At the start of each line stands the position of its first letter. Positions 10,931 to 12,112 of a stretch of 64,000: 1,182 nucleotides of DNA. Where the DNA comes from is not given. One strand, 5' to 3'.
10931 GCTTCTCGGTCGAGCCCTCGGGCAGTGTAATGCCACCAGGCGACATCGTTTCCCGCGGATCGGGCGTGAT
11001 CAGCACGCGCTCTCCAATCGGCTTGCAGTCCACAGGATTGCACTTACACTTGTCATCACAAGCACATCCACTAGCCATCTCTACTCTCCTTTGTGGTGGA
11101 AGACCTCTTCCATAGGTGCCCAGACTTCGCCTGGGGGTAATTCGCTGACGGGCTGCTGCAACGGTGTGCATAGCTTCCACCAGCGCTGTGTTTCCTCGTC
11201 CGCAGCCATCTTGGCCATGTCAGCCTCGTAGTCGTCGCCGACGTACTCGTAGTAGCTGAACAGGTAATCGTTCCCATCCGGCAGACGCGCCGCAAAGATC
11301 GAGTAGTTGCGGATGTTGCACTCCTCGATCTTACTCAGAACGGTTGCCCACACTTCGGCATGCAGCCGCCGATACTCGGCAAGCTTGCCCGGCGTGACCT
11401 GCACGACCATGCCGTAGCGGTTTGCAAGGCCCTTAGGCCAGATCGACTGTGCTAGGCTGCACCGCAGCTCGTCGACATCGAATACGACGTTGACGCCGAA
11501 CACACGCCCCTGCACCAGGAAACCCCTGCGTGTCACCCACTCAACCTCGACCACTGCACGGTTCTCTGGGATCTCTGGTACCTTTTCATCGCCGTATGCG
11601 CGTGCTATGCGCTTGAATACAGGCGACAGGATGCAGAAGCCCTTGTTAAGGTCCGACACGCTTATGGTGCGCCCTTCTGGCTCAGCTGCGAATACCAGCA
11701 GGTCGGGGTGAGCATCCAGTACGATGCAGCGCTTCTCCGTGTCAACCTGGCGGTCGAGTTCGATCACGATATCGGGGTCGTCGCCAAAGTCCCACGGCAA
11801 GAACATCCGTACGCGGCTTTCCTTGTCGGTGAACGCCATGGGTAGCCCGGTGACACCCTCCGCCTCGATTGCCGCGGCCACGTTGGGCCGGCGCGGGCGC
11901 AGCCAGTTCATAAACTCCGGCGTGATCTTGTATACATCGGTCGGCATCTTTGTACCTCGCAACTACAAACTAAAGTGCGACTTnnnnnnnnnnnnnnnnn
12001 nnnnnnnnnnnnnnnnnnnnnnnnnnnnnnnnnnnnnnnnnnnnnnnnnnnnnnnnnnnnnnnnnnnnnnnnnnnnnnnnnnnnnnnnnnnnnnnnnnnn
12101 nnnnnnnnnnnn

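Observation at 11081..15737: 6-deoxyhexose (rhamnose/fucose) handling genes beside the sulfation/GT island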

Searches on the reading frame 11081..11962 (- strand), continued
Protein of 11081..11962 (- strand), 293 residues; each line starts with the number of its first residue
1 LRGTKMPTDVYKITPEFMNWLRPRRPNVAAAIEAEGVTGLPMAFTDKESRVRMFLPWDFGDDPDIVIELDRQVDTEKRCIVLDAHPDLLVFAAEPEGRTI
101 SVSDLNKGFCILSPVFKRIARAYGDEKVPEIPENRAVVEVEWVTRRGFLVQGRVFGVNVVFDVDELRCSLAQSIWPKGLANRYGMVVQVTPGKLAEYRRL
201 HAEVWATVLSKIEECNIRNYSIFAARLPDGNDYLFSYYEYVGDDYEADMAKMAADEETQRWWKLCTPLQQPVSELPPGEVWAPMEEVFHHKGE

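Call 74: fold_search(model_id=the predicted structure, library=pdb)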
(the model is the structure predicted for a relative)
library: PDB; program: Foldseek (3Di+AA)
matches with E <= 10: 1320; with E <= 0.001: 4
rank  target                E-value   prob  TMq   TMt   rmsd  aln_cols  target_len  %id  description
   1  7byu_A                1.4e-10  1.00  0.35  0.88   2.2       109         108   52  Crystal structure of Acidovorax avenae L-fucose mutarotase (apo form) (released 2020-05-27)
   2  1x8d_A                1.7e-05  1.00  0.30  0.78   4.2       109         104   27  Crystal structure of E. coli YiiL protein containing L-rhamnose (released 2005-05-17)
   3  2qlw_A                7.2e-05  1.00  0.31  0.75   4.1       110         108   24  Crystal structure of rhamnose mutarotase RhaU of Rhizobium leguminosarum (released 2008-11-04)
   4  6hhn                  1.1e-04  1.00  0.29  0.78   4.4       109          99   23  Crystal structure of L-rhamnose mutarotase FA22100 from Formosa agariphila (released 2019-06-26)
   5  4dn9_A                1.3e-03  1.00  0.24  0.55   4.3       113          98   14  CRYSTAL STRUCTURE OF putative Antibiotic biosynthesis monooxygenase from Chloroflexus aurantiacus J-10-fl (released 2012-02-22)
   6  3bm7                  2.3e-03  1.00  0.25  0.55   4.8       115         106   14  CRYSTAL STRUCTURE OF A PUTATIVE ANTIBIOTIC BIOSYNTHESIS MONOOXYGENASE (CC_2132) FROM CAULOBACTER CRESCENTUS CB15 AT 1.35 (released 2007-12-25)
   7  4dn9_B                2.4e-03  1.00  0.24  0.59   4.5       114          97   13  CRYSTAL STRUCTURE OF putative Antibiotic biosynthesis monooxygenase from Chloroflexus aurantiacus J-10-fl (released 2012-02-22)
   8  1tuw                  3.2e-03  1.00  0.28  0.65   4.8       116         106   18  Structural and Functional Analysis of Tetracenomycin F2 Cyclase from Streptomyces glaucescens: A Type-II Polyketide Cycl (released 2004-08-03)
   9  9lsd_A                3.5e-03  1.00  0.24  0.53   5.8       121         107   16  Crystal structure of a polyketide cyclase FasU from Streptomyces kanamyceticus (released 2025-03-12)
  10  4zos_D                3.7e-03  1.00  0.27  0.65   4.9       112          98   10  2.20 Angstrom resolution crystal structure of protein YE0340 of unidentified function from Yersinia enterocolitica sub (released 2015-06-17)
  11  2gff_A                3.7e-03  1.00  0.25  0.62   5.5       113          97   15  Crystal Structure of Yersinia pestis LsrG (released 2007-04-03)
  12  2omo_C                4.2e-03  1.00  0.25  0.60   3.9       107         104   13  Putative antibiotic biosynthesis monooxygenase from Nitrosomonas europaea (released 2007-01-30)
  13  4zos_A                4.2e-03  1.00  0.26  0.60   5.4       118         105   12  2.20 Angstrom resolution crystal structure of protein YE0340 of unidentified function from Yersinia enterocolitica sub (released 2015-06-17)
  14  3gz7_B                4.4e-03  1.00  0.26  0.65   4.0       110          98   14  Crystal structure of Putative antibiotic biosynthesis monooxygenase (NP_888398.1) from BORDETELLA BRONCHISEPTICA at 2. (released 2009-04-21)
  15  4zos_C                4.4e-03  1.00  0.25  0.60   4.1       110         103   10  2.20 Angstrom resolution crystal structure of protein YE0340 of unidentified function from Yersinia enterocolitica sub (released 2015-06-17)
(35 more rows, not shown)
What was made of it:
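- On RhaM/YiiL mutarotase superfamily (PF05336): Foldseek gives 7byu TM 0.88 and 1x8d TM 0.78, followed by other Dabb proteins (call 74).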

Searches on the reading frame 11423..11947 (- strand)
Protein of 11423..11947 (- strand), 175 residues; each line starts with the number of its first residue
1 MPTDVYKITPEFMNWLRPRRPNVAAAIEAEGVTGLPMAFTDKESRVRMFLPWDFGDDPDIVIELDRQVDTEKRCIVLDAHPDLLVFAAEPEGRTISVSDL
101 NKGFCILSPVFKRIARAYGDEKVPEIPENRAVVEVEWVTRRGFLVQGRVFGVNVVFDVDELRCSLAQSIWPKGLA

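Call 36: find_related_loci(query=window:11423-11947:-, collection=viral_contigs, flank=10000)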
Query window:11423-11947:- (175 aa) in viral_contigs; peptide patterns used: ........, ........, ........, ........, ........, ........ (x = any residue, [..] = any of these).
92 stretches matched a pattern, but none encodes a relative of the query by tblastn (E <= 1e-3).

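Call 61: search_protein_families(library=pfam, proteins=[window:11423-11947:-], max_evalue=1)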
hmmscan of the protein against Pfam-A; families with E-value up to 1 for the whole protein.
window:11423-11947:- (175 aa): 0 families
